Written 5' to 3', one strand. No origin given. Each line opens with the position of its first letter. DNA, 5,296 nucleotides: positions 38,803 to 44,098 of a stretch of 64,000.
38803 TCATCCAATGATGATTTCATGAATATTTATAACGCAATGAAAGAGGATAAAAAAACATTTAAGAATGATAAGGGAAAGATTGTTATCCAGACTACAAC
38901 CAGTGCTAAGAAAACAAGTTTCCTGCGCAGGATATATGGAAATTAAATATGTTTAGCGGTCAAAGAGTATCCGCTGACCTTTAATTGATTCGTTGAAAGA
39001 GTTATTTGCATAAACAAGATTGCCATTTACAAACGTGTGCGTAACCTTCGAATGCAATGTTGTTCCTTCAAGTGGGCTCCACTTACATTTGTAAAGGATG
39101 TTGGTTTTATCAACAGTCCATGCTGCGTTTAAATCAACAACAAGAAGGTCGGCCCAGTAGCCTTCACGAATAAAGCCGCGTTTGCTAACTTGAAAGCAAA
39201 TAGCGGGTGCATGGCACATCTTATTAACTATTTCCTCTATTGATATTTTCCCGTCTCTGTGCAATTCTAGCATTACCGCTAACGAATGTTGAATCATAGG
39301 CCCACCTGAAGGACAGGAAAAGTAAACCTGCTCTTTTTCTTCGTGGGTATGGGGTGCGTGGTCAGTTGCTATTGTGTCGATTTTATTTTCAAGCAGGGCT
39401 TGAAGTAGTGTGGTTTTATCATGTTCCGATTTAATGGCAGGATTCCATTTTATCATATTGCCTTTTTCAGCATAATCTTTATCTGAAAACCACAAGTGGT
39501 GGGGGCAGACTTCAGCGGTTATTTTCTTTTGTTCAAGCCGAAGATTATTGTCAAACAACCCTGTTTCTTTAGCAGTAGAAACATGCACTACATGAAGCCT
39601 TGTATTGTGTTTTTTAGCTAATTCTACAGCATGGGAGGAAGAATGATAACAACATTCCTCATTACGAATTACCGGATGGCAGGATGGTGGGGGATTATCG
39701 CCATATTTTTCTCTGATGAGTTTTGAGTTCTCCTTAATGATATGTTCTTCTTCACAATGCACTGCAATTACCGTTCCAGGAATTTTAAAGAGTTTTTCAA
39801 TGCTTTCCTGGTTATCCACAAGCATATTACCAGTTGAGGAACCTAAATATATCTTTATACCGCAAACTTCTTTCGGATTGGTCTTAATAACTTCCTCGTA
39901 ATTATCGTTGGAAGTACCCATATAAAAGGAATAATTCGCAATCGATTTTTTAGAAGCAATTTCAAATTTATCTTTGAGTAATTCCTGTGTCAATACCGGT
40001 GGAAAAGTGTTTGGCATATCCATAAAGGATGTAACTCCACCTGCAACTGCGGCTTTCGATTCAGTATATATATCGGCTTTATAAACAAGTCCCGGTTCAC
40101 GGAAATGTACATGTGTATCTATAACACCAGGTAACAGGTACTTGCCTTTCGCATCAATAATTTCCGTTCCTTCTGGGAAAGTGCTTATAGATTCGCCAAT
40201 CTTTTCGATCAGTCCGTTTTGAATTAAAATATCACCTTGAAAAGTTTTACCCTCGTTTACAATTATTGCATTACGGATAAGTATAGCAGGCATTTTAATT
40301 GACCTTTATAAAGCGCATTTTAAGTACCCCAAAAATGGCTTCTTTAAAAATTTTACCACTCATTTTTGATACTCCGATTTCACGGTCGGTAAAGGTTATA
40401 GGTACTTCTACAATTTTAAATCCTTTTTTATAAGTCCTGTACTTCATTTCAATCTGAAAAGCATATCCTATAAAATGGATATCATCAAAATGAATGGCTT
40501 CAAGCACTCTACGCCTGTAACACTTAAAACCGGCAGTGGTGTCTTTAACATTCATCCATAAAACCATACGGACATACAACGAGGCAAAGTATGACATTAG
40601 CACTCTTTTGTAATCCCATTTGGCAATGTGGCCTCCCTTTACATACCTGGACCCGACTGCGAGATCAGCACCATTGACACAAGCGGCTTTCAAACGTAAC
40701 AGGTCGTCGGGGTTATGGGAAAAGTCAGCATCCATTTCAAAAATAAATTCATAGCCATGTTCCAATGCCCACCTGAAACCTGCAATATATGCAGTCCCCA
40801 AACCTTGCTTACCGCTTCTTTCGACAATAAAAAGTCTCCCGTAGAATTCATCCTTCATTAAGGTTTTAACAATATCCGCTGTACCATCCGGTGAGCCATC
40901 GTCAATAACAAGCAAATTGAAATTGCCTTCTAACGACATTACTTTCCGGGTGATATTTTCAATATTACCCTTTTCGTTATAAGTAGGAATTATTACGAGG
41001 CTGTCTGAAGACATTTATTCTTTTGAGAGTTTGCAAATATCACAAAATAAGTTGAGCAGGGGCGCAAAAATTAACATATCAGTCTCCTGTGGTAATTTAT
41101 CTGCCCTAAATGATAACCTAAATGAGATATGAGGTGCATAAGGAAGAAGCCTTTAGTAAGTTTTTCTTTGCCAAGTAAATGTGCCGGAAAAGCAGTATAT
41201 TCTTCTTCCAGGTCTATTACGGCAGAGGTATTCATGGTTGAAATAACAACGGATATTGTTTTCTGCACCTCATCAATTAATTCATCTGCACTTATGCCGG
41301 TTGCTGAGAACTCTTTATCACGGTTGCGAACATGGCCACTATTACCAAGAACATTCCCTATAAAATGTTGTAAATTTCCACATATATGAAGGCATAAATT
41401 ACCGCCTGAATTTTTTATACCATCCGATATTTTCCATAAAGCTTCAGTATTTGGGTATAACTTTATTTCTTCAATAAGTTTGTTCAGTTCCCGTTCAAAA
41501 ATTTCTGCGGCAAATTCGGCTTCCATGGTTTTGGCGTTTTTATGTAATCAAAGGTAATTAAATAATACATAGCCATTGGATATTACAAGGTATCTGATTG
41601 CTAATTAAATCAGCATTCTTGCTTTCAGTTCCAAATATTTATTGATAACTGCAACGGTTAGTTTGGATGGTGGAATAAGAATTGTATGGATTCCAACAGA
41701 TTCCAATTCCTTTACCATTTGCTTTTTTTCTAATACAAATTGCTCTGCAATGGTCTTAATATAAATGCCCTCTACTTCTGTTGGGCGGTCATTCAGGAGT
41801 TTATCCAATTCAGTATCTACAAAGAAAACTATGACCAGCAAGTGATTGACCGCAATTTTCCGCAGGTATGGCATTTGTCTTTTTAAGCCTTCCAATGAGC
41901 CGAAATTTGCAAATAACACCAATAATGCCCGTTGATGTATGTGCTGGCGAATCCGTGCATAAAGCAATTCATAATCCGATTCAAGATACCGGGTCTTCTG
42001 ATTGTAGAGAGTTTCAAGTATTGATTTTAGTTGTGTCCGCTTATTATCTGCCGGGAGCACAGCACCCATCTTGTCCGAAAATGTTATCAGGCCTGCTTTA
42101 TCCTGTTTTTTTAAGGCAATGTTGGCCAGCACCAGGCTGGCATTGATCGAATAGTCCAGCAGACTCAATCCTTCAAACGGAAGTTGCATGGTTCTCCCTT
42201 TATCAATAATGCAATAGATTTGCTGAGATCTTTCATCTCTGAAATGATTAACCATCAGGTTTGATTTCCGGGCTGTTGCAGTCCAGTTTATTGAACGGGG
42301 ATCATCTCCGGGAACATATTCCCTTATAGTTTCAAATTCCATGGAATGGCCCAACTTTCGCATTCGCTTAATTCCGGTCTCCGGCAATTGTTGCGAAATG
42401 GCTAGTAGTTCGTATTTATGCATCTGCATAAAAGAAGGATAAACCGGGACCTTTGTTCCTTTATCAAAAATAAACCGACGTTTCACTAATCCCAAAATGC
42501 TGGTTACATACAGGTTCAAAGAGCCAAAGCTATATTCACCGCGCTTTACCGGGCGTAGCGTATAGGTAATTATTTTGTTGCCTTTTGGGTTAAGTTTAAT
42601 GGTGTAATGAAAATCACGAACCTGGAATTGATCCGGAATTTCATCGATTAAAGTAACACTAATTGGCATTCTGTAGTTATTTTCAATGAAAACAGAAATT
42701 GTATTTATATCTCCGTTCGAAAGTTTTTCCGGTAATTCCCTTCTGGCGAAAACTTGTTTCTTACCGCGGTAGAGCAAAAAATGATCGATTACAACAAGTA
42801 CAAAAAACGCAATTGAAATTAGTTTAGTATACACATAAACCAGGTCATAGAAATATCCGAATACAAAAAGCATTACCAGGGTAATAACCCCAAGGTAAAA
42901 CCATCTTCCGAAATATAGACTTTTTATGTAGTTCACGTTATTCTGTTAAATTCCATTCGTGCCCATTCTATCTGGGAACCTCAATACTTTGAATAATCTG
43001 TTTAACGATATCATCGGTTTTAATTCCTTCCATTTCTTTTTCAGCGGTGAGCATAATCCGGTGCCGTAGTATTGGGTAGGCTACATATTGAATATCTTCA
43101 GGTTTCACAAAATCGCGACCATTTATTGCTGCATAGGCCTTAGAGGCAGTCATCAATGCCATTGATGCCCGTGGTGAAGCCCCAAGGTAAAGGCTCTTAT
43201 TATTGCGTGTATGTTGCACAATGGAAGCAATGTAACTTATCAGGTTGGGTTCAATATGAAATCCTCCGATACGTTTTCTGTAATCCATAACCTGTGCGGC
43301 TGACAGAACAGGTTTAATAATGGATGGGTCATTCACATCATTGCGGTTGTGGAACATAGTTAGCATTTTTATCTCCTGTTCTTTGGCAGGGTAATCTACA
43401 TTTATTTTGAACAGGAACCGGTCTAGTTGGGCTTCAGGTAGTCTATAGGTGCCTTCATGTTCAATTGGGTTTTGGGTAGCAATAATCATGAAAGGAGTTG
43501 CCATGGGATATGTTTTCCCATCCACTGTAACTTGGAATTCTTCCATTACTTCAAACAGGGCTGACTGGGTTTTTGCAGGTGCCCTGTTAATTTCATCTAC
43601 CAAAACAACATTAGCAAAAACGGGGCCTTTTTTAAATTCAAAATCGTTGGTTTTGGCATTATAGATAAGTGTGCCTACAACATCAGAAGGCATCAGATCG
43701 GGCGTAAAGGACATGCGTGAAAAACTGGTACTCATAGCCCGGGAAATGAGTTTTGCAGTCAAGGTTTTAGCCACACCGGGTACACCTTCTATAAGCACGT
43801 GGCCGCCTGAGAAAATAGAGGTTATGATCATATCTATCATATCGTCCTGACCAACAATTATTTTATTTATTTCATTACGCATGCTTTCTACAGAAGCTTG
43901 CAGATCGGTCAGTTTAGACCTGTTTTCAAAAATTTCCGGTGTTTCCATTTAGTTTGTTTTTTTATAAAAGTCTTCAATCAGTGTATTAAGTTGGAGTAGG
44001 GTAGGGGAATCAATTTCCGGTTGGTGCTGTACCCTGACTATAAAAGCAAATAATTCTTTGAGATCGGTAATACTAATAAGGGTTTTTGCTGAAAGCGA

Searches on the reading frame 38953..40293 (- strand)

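Call 45: search_protein_families(library=pfam, proteins=[window:38953-40293:-], max_evalue=0.001)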
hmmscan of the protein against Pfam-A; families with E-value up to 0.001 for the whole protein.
window:38953-40293:- (446 aa): 2 families
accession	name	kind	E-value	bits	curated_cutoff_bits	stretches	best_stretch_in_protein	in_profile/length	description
PF01979.26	Amidohydro_1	-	3.4e-24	86.2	25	1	52-427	1-345/345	Amidohydrolase family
PF07969.17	Amidohydro_3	-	1.2e-13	51.9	29.7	2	346-428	403-472/472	Amidohydrolase family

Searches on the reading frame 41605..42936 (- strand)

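Call 46: search_protein_families(library=pfam, proteins=[window:41605-42936:-], max_evalue=0.001)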
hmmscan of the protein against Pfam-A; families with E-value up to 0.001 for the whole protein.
window:41605-42936:- (443 aa): 1 family
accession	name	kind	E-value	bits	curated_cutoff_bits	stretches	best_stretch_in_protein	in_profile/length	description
PF01882.25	DUF58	-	2.6e-22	79.5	23.4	1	204-390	2-186/216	Protein of unknown function DUF58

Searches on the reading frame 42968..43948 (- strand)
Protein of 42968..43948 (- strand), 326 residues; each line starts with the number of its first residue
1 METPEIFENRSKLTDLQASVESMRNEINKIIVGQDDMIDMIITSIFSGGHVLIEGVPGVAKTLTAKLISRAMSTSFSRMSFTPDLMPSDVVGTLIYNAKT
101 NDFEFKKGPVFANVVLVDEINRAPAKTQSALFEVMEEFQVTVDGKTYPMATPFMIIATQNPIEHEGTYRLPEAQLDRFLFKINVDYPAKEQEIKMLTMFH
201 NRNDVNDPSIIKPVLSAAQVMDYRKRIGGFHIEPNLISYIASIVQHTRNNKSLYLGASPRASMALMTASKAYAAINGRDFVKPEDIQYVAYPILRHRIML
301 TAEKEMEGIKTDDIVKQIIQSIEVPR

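Call 46: search_protein_families(library=pfam, proteins=[window:42968-43948:-], max_evalue=0.001)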
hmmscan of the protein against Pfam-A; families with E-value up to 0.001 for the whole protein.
window:42968-43948:- (326 aa): 8 families
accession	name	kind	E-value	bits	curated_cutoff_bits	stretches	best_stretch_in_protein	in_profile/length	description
PF07726.17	AAA_3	-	8.2e-62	207.3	27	1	50-180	1-131/131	ATPase family associated with various cellular activities (AAA)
PF17863.7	AAA_lid_2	-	1.9e-24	85.6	22.7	1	246-318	2-74/74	AAA lid domain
PF07728.20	AAA_5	-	1.4e-15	58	22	1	50-178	1-139/139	AAA domain (dynein-related subfamily)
PF20030.5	bpMoxR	-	1e-11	44.7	27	1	21-199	4-181/205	MoxR domain in the MoxR-vWA-beta-propeller ternary systems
PF00004.35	AAA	-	7.2e-08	33.4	21.2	1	51-185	1-130/131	ATPase family associated with various cellular activities (AAA)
PF05496.18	RuvB_N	-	9.7e-07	29.1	27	1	49-142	34-115/159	Holliday junction DNA helicase RuvB P-loop domain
PF00493.29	MCM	-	1e-05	25.2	23.3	1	45-163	54-175/224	MCM P-loop domain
PF00158.32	Sigma54_activat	-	1.6e-05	25.1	20.2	1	40-160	14-142/168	Sigma-54 interaction domain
